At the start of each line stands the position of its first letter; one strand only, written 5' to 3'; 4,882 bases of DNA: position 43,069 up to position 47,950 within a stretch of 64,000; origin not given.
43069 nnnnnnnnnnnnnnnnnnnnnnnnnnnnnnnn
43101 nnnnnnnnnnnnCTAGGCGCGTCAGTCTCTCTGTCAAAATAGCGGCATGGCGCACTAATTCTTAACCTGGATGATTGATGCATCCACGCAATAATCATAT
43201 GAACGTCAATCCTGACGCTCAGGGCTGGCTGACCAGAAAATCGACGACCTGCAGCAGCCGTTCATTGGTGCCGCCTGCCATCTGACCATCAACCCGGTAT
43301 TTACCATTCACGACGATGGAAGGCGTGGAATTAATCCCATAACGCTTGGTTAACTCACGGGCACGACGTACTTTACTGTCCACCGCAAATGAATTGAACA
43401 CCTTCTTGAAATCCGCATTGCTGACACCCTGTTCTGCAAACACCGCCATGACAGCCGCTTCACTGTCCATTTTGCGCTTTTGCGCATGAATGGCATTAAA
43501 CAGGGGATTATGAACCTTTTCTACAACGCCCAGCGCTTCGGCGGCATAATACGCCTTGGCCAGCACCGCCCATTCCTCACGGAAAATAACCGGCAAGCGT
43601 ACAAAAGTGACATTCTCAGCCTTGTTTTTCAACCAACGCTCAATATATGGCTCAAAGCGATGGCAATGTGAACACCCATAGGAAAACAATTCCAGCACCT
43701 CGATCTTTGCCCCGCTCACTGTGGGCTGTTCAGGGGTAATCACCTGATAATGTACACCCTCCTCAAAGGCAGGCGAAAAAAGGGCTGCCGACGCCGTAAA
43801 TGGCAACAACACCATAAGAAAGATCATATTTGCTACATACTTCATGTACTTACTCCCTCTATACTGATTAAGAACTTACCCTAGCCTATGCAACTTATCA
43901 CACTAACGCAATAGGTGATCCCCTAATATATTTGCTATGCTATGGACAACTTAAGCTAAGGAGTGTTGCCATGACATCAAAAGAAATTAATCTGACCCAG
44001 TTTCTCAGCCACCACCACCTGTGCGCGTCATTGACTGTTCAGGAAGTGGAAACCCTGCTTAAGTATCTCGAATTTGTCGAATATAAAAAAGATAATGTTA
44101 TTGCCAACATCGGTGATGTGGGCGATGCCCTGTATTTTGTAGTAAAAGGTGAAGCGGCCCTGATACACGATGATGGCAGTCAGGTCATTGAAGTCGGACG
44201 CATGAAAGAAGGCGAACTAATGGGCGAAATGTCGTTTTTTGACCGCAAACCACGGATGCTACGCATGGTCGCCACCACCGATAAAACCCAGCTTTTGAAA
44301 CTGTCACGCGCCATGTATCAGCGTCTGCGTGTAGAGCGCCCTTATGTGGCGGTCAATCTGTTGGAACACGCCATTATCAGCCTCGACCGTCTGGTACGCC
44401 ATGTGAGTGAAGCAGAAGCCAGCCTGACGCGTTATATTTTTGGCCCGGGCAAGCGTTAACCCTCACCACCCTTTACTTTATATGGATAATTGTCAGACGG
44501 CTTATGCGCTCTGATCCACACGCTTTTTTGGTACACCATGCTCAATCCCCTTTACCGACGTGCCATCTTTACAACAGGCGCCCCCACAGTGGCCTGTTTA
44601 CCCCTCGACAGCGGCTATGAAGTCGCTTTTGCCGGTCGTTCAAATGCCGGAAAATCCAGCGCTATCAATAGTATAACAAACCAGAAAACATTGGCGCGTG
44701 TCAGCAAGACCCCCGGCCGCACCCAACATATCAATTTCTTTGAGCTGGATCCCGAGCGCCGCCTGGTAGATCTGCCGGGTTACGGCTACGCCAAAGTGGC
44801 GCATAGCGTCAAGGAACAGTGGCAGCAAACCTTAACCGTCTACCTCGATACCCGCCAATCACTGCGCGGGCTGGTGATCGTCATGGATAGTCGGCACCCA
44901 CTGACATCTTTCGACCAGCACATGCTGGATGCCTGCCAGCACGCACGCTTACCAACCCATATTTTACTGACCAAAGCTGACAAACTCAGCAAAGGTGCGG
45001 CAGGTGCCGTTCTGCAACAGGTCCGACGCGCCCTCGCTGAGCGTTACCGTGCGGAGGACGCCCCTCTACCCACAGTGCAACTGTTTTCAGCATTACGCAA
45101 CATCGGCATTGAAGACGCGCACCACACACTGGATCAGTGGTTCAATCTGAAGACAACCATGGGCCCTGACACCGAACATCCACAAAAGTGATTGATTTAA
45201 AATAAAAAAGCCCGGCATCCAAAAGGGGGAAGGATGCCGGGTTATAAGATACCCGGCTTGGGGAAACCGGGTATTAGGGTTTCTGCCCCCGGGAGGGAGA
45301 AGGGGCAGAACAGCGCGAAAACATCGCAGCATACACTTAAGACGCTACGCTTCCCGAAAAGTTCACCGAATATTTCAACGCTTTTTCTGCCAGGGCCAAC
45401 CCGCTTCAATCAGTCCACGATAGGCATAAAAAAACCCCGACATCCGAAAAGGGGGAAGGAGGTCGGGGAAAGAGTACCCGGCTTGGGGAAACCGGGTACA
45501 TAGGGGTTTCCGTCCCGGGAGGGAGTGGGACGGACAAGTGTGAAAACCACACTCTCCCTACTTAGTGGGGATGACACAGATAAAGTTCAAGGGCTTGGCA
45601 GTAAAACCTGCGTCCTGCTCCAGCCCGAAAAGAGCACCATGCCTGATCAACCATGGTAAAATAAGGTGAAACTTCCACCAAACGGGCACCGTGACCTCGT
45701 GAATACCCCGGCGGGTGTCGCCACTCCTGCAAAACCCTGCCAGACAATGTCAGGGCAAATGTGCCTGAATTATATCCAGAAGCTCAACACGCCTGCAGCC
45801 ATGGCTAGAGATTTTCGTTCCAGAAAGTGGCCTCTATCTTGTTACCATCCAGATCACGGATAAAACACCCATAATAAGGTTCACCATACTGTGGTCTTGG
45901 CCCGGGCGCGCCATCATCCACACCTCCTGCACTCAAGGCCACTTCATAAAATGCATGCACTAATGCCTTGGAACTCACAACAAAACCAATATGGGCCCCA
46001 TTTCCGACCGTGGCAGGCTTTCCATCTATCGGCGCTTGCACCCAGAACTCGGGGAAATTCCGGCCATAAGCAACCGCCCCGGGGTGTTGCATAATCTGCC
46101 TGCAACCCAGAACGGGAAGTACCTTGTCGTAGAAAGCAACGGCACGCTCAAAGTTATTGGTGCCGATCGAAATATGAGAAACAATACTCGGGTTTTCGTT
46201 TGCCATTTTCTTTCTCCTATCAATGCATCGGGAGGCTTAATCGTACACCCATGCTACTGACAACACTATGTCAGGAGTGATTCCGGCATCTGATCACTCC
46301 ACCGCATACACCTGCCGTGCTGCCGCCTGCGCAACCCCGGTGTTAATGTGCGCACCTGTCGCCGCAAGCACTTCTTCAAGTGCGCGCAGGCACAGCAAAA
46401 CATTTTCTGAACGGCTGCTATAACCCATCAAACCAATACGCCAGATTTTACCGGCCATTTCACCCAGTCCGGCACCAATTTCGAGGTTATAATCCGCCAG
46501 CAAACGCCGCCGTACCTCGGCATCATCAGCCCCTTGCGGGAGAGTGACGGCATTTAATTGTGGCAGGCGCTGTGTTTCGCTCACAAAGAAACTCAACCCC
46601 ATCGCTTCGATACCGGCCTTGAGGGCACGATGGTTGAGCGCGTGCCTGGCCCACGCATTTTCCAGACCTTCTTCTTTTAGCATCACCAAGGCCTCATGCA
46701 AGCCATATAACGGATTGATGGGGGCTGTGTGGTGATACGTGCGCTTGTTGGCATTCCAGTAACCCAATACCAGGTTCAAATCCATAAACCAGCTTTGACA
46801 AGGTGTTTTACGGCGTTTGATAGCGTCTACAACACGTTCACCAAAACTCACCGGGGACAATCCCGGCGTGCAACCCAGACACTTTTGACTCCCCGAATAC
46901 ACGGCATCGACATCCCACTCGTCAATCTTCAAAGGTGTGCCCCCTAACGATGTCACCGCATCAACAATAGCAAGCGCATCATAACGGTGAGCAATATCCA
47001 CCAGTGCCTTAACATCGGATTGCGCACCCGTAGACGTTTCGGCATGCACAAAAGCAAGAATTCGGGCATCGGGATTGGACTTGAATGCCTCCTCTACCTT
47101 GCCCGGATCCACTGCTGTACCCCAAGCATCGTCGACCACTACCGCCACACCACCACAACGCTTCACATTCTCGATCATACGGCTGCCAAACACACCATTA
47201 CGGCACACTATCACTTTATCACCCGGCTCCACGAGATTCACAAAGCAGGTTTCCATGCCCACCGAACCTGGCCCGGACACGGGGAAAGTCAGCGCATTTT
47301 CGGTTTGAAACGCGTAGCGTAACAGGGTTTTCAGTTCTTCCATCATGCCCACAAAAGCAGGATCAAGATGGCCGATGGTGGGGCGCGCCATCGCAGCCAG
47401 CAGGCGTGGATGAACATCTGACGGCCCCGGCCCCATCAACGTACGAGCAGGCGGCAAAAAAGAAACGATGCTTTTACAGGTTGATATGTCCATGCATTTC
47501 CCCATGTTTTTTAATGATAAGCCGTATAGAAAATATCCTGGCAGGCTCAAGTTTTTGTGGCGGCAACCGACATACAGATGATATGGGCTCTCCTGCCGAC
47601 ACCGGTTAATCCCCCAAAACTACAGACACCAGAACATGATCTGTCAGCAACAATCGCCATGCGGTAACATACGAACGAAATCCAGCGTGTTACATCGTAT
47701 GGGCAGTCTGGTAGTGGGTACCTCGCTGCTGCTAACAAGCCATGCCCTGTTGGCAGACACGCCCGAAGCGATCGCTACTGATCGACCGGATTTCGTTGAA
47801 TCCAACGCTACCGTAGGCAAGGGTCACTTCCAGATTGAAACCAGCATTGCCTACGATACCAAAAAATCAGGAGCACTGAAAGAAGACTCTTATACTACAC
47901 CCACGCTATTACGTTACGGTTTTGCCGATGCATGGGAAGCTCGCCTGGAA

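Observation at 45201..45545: Tandem pair of ~110-nt three-hairpin elements with C-rich loops and intrinsic terminators between engB and the VOC gene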

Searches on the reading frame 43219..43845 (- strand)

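Call 10: search_protein_families(library=ncbifam, proteins=[window:43219-43845:-])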
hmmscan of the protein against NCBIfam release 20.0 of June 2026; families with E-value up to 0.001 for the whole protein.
window:43219-43845:- (208 aa): 4 families
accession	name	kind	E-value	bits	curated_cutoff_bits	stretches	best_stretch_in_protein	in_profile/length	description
NF047695.1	ThlDiSintDsbAHaem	equivalog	2.2e-27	95.8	290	1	9-188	5-182/206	thiol:disulfide interchange protein DsbA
NF008198.0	PRK10954.1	equivalog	1.8e-23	83.3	279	1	7-189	6-183/207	thiol:disulfide interchange protein DsbA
TIGR00412.2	redox_disulf_2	subfamily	8.7e-06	26.1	62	0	147-190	20-65/75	MTH895/ArsE family thioredoxin-like protein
TIGR01068.1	thioredoxin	equivalog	0.00042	20.4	96.8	0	46-86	14-54/101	thioredoxin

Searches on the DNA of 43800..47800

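Call 61: search_with_rna_model(model_id=R1, source=window, start=43800, end=47800, filters=off, max_evalue=10)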
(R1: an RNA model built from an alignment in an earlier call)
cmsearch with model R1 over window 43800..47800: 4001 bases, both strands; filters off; matches with E-value up to 10: 18.
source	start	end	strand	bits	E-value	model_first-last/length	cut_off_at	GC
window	45430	45554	-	117.6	7.1e-29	1-126/126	no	0.58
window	45204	45331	-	115.3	2.7e-28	1-126/126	no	0.57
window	45194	45316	+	12.5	0.011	1-126/126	no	0.54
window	45475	45498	+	6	0.45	58-81/126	no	0.62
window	47712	47796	+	3.7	1.7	1-126/126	no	0.58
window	46042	46063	-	3.2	2.3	59-80/126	no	0.59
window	45507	45534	+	3.1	2.5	21-48/126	no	0.68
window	45536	45587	+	2.6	3.2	1-126/126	no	0.42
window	45628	45682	-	2.6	3.3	1-126/126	no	0.4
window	46585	46658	-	2.5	3.4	1-126/126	no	0.59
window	44334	44441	+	2.3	3.8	1-126/126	no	0.53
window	45711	45730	+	2.2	4.1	60-79/126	no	0.75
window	46140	46165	+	2.1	4.3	92-117/126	no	0.58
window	44281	44354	-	1.5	6.2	1-126/126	no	0.53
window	47456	47554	-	1.3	6.6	1-126/126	no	0.35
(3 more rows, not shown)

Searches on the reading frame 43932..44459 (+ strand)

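Call 10: search_protein_families(library=ncbifam, proteins=[window:43932-44459:+])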
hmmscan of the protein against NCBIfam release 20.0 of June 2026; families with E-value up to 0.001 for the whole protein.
window:43932-44459:+ (175 aa): 5 families
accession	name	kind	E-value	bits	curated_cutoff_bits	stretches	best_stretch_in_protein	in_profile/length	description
NF008732.0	PRK11753.1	equivalog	6.5e-12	45.4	266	1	35-157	12-135/214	cAMP-activated global transcriptional regulator CRP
TIGR03896.1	cyc_nuc_ocin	subfamily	4.2e-08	32.9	161.05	1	37-127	152-242/317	bacteriocin-type transport-associated protein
NF041163.2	encap_f2b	equivalog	1.6e-05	24.2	400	1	37-143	86-193/450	family 2B encapsulin nanocompartment shell protein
NF045989.1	TransRegFnrLRhodb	equivalog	0.00011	21.5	300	1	26-152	16-139/245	transcriptional regulator FnrL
NF058543.1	ActPatMycb56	equivalog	0.00012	21.1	460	1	33-147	6-118/317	acetyltransferase Pat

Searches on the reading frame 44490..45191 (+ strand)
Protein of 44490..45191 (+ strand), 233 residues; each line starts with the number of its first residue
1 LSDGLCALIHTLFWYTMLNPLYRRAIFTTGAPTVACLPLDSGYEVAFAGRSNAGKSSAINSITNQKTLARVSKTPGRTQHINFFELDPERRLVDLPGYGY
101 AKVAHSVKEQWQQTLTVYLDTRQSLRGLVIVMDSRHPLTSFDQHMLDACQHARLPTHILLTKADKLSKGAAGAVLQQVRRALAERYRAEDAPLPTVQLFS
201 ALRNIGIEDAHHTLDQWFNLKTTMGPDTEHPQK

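Call 10: search_protein_families(library=ncbifam, proteins=[window:44490-45191:+])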
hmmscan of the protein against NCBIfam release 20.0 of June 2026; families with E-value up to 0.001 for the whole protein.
window:44490-45191:+ (233 aa): 14 families
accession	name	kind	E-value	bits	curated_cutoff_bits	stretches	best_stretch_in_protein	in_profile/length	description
TIGR03598.1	GTPase_YsxC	equivalog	7.4e-68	227.9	124.45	1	27-214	3-185/186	ribosome biogenesis GTP-binding protein YihA/YsxC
NF003255.0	PRK04213.1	equivalog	5.9e-15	55.1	164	1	43-135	10-101/204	GTP-binding protein EngB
TIGR03594.1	GTPase_EngA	equivalog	1e-11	44.5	306.7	1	43-217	176-345/432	ribosome biogenesis GTPase Der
TIGR03918.1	GTP_HydF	equivalog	2.4e-09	36.5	325.55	1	44-171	9-133/392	[FeFe] hydrogenase H-cluster maturation GTPase HydF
TIGR03596.1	GTPase_YlqF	equivalog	4.8e-09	36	208.2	1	47-104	123-179/276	ribosome biogenesis GTPase YlqF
NF000908.1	PRK00089.1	equivalog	1.1e-08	34.7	237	1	45-214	6-163/291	GTPase Era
TIGR03597.1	GTPase_YqeH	equivalog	2.2e-07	30.4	297.4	1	43-118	156-236/361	ribosome biogenesis GTPase YqeH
TIGR00231.1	small_GTP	domain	6e-07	29.4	42.5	1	42-187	3-141/164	GTP-binding protein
TIGR00436.1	era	equivalog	8.7e-06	25.3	116.25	1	45-169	3-123/270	GTPase Era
NF003661.0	PRK05291.1-3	equivalog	4e-05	23.1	380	1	39-81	213-254/448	tRNA uridine-5-carboxymethylaminomethyl(34) synthesis GTPase MnmE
TIGR00450.1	mnmE_trmE_thdF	equivalog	0.00019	20.7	252.6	1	39-81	206-247/446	tRNA uridine-5-carboxymethylaminomethyl(34) synthesis GTPase MnmE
NF007071.0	PRK09518.1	equivalog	0.0002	20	953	0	44-66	446-468/706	bifunctional cytidylate kinase/GTPase Der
NF008932.0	PRK12289.1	equivalog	0.00054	19.1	483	1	47-109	184-252/363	small ribosomal subunit biogenesis GTPase RsgA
NF002828.0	PRK03003.1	equivalog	0.00074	18.2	631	1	45-173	43-168/477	ribosome biogenesis GTPase Der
